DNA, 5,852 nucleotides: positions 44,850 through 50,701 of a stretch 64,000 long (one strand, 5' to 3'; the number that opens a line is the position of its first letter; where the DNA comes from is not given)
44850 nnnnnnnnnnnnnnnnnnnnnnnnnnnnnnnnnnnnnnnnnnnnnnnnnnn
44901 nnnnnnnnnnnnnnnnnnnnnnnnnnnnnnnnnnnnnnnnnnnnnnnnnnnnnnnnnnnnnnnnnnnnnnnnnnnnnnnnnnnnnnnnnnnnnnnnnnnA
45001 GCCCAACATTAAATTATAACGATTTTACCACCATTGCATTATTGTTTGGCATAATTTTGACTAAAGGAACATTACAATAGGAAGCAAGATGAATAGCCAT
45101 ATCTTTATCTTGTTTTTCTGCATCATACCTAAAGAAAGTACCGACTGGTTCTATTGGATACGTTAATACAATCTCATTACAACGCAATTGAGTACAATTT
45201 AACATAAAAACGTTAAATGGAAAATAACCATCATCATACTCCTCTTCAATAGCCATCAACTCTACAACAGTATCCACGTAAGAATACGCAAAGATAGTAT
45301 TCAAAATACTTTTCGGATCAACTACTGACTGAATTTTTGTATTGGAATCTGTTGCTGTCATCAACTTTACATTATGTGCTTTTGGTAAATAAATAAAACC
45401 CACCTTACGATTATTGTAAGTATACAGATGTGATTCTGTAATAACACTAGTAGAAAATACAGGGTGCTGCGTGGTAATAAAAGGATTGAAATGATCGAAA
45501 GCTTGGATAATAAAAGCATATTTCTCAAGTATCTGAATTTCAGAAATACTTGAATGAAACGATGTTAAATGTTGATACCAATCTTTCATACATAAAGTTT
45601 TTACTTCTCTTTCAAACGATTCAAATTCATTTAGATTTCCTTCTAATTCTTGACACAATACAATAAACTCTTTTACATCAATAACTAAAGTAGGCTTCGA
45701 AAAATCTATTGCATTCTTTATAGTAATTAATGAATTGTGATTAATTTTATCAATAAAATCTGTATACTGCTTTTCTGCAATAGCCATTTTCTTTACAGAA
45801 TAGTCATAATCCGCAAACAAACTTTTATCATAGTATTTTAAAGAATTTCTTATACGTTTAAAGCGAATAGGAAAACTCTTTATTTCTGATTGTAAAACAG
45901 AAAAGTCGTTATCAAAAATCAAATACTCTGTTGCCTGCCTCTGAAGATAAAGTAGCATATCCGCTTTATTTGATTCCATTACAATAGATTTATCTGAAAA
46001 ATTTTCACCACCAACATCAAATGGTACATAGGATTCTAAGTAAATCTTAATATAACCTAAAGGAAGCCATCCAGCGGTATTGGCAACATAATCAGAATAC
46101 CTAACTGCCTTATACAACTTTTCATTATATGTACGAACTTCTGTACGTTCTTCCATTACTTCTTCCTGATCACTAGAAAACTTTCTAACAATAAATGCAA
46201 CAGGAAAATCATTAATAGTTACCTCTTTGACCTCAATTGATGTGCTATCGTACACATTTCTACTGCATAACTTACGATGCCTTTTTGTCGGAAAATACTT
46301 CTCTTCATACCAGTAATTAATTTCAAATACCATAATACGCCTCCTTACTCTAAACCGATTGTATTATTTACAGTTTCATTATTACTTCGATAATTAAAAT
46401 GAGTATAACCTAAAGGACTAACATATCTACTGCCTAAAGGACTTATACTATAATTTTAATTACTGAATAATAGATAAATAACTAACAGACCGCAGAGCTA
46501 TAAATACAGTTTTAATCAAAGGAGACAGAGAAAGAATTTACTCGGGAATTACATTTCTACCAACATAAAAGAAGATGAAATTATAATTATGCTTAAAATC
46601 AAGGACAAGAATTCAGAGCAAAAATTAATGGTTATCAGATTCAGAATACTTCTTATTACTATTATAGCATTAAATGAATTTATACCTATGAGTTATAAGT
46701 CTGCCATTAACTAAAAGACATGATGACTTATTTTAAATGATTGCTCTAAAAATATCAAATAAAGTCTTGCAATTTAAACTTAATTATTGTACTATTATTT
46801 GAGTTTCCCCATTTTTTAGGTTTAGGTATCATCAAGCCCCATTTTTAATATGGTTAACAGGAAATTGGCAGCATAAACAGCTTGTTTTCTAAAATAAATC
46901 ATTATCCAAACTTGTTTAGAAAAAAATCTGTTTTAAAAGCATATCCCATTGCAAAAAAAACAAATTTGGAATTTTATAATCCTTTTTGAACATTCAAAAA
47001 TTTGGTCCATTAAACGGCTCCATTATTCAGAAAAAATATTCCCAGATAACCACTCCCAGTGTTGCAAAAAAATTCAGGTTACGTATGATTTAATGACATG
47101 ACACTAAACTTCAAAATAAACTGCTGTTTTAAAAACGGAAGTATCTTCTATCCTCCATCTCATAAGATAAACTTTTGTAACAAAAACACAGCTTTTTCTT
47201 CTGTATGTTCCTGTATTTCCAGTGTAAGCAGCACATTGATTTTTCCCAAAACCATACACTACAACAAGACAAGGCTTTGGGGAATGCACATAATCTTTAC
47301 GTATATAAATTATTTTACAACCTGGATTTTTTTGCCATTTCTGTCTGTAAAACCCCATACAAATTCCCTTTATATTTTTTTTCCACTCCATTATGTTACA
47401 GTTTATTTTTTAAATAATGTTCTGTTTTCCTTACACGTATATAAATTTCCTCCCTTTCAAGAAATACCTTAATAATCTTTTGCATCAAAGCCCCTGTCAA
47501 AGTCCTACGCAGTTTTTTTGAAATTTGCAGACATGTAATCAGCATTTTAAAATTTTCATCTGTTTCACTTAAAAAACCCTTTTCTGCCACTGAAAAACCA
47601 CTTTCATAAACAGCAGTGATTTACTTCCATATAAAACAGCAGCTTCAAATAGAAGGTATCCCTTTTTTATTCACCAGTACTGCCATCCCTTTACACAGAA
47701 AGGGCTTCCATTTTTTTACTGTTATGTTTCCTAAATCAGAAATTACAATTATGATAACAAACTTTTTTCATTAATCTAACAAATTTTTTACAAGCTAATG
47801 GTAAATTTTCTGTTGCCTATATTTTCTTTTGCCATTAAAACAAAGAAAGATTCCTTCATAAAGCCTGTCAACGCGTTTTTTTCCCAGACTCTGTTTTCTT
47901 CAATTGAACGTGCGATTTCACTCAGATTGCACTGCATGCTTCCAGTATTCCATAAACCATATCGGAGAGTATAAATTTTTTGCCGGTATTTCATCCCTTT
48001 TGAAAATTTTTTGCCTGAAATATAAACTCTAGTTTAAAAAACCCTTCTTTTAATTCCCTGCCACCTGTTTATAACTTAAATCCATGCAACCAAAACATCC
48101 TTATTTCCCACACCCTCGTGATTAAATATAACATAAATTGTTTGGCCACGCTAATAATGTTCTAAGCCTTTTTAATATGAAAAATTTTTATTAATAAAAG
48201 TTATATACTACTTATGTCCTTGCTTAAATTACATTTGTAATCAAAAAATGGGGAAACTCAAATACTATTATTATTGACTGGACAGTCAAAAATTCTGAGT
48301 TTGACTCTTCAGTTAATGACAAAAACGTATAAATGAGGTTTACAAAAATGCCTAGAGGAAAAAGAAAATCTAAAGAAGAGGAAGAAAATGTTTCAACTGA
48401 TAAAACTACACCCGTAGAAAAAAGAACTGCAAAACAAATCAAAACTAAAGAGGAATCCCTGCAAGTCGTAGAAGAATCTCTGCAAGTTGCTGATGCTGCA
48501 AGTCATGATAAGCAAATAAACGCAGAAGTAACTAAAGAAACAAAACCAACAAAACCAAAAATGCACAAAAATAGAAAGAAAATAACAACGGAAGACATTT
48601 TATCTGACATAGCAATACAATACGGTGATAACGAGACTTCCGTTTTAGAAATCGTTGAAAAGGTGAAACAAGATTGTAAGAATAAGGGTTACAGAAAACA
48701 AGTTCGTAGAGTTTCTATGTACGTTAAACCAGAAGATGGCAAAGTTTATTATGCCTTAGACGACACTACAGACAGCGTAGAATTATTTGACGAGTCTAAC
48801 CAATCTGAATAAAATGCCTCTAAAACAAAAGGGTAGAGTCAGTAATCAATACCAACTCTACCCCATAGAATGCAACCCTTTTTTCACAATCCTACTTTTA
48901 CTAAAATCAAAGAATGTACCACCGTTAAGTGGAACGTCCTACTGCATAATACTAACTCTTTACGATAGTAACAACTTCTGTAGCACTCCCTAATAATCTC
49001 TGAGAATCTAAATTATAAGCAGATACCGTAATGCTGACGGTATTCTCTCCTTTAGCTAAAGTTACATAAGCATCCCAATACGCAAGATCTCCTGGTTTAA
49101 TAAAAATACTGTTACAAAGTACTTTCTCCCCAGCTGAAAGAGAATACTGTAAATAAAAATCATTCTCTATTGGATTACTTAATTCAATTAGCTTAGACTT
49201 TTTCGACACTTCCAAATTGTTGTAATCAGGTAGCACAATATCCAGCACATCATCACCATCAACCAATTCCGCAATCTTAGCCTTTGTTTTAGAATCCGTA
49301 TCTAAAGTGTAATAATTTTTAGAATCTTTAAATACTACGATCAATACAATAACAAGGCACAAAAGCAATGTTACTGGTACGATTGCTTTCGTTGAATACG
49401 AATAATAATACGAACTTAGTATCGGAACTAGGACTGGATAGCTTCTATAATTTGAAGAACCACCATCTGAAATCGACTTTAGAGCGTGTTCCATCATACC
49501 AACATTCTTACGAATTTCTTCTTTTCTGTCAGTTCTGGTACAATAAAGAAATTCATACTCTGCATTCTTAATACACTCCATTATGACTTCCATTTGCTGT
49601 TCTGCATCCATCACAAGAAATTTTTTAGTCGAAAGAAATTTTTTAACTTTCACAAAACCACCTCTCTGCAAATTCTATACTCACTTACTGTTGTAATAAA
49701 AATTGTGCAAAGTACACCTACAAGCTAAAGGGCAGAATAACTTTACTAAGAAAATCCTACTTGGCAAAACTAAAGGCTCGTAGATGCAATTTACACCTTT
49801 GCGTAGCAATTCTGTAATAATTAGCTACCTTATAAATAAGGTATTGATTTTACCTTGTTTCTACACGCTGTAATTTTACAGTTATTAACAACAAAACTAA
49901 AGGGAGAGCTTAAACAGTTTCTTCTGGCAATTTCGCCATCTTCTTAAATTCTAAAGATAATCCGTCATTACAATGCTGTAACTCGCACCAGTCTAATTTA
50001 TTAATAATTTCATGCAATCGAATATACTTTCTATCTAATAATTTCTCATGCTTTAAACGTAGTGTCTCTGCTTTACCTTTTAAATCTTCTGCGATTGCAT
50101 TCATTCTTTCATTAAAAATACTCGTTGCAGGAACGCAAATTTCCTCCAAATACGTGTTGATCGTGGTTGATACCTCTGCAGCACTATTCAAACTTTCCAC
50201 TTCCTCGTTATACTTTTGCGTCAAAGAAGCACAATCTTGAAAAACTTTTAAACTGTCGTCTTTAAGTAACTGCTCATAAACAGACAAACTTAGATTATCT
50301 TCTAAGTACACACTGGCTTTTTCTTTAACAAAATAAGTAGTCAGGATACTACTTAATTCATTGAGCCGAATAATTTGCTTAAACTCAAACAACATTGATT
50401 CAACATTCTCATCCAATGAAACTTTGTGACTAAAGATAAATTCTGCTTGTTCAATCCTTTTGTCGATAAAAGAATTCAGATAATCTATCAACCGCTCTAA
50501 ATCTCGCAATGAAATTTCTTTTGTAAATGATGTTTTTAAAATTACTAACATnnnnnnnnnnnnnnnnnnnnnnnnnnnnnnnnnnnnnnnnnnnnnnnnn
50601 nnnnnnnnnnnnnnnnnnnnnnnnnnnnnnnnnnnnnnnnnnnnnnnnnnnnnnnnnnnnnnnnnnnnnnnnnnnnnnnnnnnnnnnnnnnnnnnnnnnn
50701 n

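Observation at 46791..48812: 1.47-kb ORF-poor segment bounded by 22-bp perfect inverted repeats beside the only large plus-strand gene; shared palindrome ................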

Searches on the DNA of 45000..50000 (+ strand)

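Call 13: search_dna_similar(query=window:45000-50000:+, collection=phages, mode=near, max_rows=30)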
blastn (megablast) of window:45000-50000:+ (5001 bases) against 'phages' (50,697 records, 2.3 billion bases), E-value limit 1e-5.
No match.

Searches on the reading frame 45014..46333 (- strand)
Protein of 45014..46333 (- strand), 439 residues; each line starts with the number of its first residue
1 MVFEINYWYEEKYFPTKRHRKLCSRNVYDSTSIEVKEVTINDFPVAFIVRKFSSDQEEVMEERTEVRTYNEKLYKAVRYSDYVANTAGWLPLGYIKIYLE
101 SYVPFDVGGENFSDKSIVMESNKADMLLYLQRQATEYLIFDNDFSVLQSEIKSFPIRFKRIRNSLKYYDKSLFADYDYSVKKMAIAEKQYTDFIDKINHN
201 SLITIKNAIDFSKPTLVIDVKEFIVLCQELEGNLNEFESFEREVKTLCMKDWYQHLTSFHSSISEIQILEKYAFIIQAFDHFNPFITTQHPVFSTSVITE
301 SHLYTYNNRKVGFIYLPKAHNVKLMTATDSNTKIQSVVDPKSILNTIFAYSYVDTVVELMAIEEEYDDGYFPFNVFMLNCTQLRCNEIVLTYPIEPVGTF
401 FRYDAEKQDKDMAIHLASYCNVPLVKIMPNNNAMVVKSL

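Call 12: search_protein_families(library=pfam, proteins=[window:45014-46333:-], max_evalue=1)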
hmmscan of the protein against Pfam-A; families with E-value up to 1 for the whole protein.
window:45014-46333:- (439 aa): 0 families

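Call 16: find_related_loci(query=window:45014-46333:-, collection=viral_contigs, flank=8000)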
Query window:45014-46333:- (439 aa) in viral_contigs; peptide patterns used: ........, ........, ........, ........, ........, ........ (x = any residue, [..] = any of these).
2 stretches matched a pattern, but none encodes a relative of the query by tblastn (E <= 1e-3).

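Call 18: search_protein_families(library=phrogs, proteins=[window:45014-46333:-], max_evalue=0.01)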
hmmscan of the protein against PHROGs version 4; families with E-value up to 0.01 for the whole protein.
window:45014-46333:- (439 aa): 1 family
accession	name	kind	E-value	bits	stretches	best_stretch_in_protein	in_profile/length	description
phrog_16034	-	unknown function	0.0079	16.8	0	118-230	107-215/273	-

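Call 19: find_encoding_contigs(protein=window:45014-46333:-, flank=10000, max_places=10)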
Protein window:45014-46333:- (439 aa): 23 contigs read that carry it; 10 places shown.
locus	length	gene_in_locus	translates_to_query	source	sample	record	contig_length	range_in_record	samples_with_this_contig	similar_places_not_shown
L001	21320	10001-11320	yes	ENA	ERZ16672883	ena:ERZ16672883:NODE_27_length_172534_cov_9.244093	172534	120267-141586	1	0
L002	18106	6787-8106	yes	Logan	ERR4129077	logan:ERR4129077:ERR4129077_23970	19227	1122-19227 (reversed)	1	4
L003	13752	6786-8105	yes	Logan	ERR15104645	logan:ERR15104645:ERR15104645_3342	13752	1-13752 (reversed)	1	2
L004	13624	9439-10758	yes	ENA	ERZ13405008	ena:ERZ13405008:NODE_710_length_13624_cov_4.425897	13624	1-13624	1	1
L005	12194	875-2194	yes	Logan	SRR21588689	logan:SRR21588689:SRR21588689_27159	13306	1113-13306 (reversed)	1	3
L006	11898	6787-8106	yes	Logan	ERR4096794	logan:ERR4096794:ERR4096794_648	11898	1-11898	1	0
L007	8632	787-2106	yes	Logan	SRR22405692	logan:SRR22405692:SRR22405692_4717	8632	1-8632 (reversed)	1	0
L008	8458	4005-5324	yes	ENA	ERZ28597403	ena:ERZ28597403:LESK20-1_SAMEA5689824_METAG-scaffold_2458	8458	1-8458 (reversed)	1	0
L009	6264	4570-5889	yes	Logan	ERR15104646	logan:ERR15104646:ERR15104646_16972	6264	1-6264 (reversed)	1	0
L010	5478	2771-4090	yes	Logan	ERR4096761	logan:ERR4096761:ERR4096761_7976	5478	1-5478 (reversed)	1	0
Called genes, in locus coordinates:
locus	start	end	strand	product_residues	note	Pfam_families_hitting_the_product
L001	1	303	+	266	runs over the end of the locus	-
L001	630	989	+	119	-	-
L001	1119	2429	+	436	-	-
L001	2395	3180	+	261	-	-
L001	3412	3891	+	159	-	PF06866:DUF1256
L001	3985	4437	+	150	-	PF00149:Metallophos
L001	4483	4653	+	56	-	-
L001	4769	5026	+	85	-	-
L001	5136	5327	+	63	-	-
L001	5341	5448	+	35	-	-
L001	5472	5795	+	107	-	-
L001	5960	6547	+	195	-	PF00149:Metallophos (weak)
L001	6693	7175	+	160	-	-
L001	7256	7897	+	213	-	-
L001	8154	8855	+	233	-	-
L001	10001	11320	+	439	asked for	PF27633:DUF8359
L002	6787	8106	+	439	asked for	PF27633:DUF8359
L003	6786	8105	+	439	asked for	PF27633:DUF8359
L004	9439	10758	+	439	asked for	PF27633:DUF8359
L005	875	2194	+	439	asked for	PF27633:DUF8359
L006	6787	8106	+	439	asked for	PF27633:DUF8359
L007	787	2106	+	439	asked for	PF27633:DUF8359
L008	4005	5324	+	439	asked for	PF27633:DUF8359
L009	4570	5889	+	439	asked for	PF27633:DUF8359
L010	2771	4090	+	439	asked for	PF27633:DUF8359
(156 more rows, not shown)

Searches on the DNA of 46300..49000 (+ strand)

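Call 10: search_rna_families(source=window, start=46300, end=49000, threshold=evalue, max_evalue=10)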
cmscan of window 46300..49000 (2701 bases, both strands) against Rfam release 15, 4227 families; matches with E-value up to 10: 3.
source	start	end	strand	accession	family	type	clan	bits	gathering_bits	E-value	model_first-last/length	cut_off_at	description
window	48306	48359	+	RF01153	sn3060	Gene; snRNA; snoRNA; CD-box;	-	19.1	45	1.3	1-67/67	no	Small nucleolar RNA sn3060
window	47613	47684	-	RF00158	SNORD82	Gene; snRNA; snoRNA; CD-box;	-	16.6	43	9.7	1-70/70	no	Small nucleolar RNA SNORD82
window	47948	48024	+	RF02099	rivX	Gene; sRNA;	-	15.2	100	0.71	1-248/248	no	rivX sRNA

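Call 14: search_dna_similar(query=window:46780-48300:+, collection=phages, mode=distant, max_rows=30)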
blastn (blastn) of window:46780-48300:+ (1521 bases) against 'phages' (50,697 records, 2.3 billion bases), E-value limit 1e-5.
No match.

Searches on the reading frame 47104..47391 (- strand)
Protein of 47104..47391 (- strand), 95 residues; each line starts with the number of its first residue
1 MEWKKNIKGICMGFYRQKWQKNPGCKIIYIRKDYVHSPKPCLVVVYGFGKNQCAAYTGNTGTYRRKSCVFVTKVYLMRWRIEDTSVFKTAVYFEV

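Call 12: search_protein_families(library=pfam, proteins=[window:47104-47391:-], max_evalue=1)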
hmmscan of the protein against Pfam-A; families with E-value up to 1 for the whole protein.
window:47104-47391:- (95 aa): 1 family
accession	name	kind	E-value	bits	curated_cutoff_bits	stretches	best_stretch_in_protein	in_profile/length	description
PF05047.22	L51_S25_CI-B8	-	0.049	14.1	26.6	1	20-52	14-43/52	Mitochondrial ribosomal protein L51 / S25 / CI-B8 domain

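Call 18: search_protein_families(library=phrogs, proteins=[window:47104-47391:-], max_evalue=0.01)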
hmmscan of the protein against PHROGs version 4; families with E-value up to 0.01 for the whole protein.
window:47104-47391:- (95 aa): 0 families

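Call 32: find_encoding_contigs(protein=window:47104-47391:-, flank=6000, max_places=10)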
Protein window:47104-47391:- (95 aa): no gene with exactly this product is on record in the collection.

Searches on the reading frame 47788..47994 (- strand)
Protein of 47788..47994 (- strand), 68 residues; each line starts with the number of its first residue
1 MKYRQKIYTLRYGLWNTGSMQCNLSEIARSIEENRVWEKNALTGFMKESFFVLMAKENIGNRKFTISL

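Call 12: search_protein_families(library=pfam, proteins=[window:47788-47994:-], max_evalue=1)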
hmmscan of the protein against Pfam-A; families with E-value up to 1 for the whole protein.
window:47788-47994:- (68 aa): 0 families

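Call 18: search_protein_families(library=phrogs, proteins=[window:47788-47994:-], max_evalue=0.01)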
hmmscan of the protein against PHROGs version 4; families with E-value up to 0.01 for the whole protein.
window:47788-47994:- (68 aa): 0 families

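Call 33: find_encoding_contigs(protein=window:47788-47994:-, flank=6000, max_places=10)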
Protein window:47788-47994:- (68 aa): no gene with exactly this product is on record in the collection.

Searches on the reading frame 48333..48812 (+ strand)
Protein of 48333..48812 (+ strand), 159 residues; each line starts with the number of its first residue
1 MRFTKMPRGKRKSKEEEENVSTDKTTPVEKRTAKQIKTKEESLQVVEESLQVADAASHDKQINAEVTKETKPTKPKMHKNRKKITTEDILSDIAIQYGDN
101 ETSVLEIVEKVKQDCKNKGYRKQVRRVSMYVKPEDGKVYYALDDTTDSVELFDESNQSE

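Call 12: search_protein_families(library=pfam, proteins=[window:48333-48812:+], max_evalue=1)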
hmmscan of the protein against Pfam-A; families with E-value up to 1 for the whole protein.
window:48333-48812:+ (159 aa): 4 families
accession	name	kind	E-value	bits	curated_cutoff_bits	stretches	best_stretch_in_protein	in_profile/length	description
PF20069.4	DUF6465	-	2.3e-13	50.8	26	1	29-151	8-130/130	Family of unknown function (DUF6465)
PF18708.6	MapZ_C2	-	0.14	12.9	27.6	1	106-156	23-73/94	MapZ extracellular C-terminal domain 2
PF25676.1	T4_Spackle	-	0.41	11.7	27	1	53-111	35-94/96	Bacteriophage T4 Spackle protein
PF10337.15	ArAE_2_N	-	0.64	9.4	23.5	1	35-114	328-407/470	Putative ER transporter, 6TM, N-terminal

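Call 18: search_protein_families(library=phrogs, proteins=[window:48333-48812:+], max_evalue=0.01)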
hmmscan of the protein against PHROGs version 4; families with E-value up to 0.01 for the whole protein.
window:48333-48812:+ (159 aa): 0 families

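Call 20: find_encoding_contigs(protein=window:48333-48812:+, flank=10000, max_places=10)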
Protein window:48333-48812:+ (159 aa): 1 contig read that carries it; 1 place shown.
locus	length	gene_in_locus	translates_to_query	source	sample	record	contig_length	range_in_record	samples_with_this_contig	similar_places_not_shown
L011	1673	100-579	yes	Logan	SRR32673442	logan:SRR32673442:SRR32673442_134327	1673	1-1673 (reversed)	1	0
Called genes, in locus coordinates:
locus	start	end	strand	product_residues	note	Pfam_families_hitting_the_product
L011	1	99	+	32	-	?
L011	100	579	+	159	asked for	PF20069:DUF6465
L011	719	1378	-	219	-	-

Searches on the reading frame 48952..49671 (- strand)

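Call 12: search_protein_families(library=pfam, proteins=[window:48952-49671:-], max_evalue=1)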
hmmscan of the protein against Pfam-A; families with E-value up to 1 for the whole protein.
window:48952-49671:- (239 aa): 2 families
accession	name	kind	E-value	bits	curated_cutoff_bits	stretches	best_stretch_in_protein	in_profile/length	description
PF08155.16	NOGCT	-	0.052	14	27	1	116-149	20-53/54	NOGCT (NUC087) domain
PF22674.2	C2185-like_N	-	0.11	13.3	27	1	7-57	30-80/91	C2185-like, N-terminal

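Call 18: search_protein_families(library=phrogs, proteins=[window:48952-49671:-], max_evalue=0.01)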
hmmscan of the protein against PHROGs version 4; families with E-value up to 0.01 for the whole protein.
window:48952-49671:- (239 aa): 0 families

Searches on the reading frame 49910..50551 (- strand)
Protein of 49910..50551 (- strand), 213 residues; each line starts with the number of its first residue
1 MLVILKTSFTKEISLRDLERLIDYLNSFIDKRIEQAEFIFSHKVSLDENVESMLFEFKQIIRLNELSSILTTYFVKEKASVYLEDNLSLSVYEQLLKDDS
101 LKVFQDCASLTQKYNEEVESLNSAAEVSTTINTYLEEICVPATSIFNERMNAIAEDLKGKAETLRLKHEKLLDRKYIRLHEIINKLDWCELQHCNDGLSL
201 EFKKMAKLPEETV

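Call 12: search_protein_families(library=pfam, proteins=[window:49910-50551:-], max_evalue=1)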
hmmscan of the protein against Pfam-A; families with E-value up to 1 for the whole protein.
window:49910-50551:- (213 aa): 4 families
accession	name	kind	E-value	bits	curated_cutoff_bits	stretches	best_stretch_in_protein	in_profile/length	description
PF22470.1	Histone_HNS_N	-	0.023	15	24.5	1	8-37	16-45/79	H-NS histone-like proteins, N-terminal domain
PF22222.1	Cpf1_PI-like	-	0.12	13.5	27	1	12-44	40-72/91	CRISPR-associated endonuclease Cpf1 PI domain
PF14701.12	hDGE_amylase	-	0.14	11.7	27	1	15-168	155-306/439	Glycogen debranching enzyme, glucanotransferase domain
PF15821.10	DUF4709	-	0.58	11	27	0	143-185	36-78/110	Domain of unknown function (DUF4709)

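Call 18: search_protein_families(library=phrogs, proteins=[window:49910-50551:-], max_evalue=0.01)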
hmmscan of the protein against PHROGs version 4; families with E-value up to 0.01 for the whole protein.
window:49910-50551:- (213 aa): 0 families
